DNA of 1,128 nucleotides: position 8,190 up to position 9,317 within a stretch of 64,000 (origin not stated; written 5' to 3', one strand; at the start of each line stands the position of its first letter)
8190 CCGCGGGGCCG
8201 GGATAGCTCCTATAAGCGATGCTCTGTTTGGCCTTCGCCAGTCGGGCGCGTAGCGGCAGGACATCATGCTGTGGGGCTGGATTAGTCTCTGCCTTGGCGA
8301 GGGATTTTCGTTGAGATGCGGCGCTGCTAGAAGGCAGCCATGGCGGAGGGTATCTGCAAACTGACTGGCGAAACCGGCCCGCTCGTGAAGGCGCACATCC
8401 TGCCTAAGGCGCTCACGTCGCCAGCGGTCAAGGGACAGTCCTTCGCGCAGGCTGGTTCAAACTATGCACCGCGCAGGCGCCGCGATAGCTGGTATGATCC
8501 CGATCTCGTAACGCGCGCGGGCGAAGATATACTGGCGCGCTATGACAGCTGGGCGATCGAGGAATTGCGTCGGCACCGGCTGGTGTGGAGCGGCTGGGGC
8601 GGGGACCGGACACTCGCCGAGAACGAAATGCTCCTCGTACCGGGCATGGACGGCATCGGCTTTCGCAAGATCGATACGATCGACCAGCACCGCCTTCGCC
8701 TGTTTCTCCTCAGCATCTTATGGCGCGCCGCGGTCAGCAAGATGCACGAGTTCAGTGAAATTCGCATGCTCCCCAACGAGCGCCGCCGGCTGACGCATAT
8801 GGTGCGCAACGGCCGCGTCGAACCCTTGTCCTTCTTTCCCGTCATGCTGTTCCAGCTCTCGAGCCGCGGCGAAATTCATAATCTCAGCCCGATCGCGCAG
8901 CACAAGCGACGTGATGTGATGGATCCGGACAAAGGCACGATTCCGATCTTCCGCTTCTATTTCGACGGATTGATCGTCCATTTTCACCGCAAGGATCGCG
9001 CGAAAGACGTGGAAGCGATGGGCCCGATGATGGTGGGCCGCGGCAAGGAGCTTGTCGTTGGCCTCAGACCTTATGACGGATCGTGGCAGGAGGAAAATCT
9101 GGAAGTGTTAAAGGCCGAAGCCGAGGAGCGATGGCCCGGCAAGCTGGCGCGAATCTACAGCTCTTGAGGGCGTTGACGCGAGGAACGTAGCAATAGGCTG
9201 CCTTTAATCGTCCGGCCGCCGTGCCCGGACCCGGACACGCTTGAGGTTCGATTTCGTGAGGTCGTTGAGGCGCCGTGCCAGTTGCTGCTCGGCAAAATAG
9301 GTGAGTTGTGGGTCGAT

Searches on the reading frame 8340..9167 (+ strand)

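Call 3: search_protein_families(library=pfam, proteins=[window:8340-9167:+], max_evalue=0.1)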
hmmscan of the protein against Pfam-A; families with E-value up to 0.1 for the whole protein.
window:8340-9167:+ (275 aa): 0 families

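Call 4: search_protein_families(library=padloc, proteins=[window:8340-9167:+], max_evalue=0.1)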
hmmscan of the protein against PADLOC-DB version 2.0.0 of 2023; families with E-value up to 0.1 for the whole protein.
window:8340-9167:+ (275 aa): 1 family
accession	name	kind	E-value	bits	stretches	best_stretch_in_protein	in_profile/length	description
PDLC00476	JetB1|JetB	-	0.032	11.3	1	24-67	158-201/284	DUF4194 domain; MukE-like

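Call 5: search_protein_families(library=ncbifam, proteins=[window:8340-9167:+], max_evalue=0.1)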
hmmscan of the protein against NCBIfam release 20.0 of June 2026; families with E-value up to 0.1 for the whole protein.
window:8340-9167:+ (275 aa): 1 family
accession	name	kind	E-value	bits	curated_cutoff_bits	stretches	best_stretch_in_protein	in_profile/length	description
NF002268.0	PRK01198.1-4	equivalog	0.0057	15.9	381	1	129-193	272-335/346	V-type ATP synthase subunit C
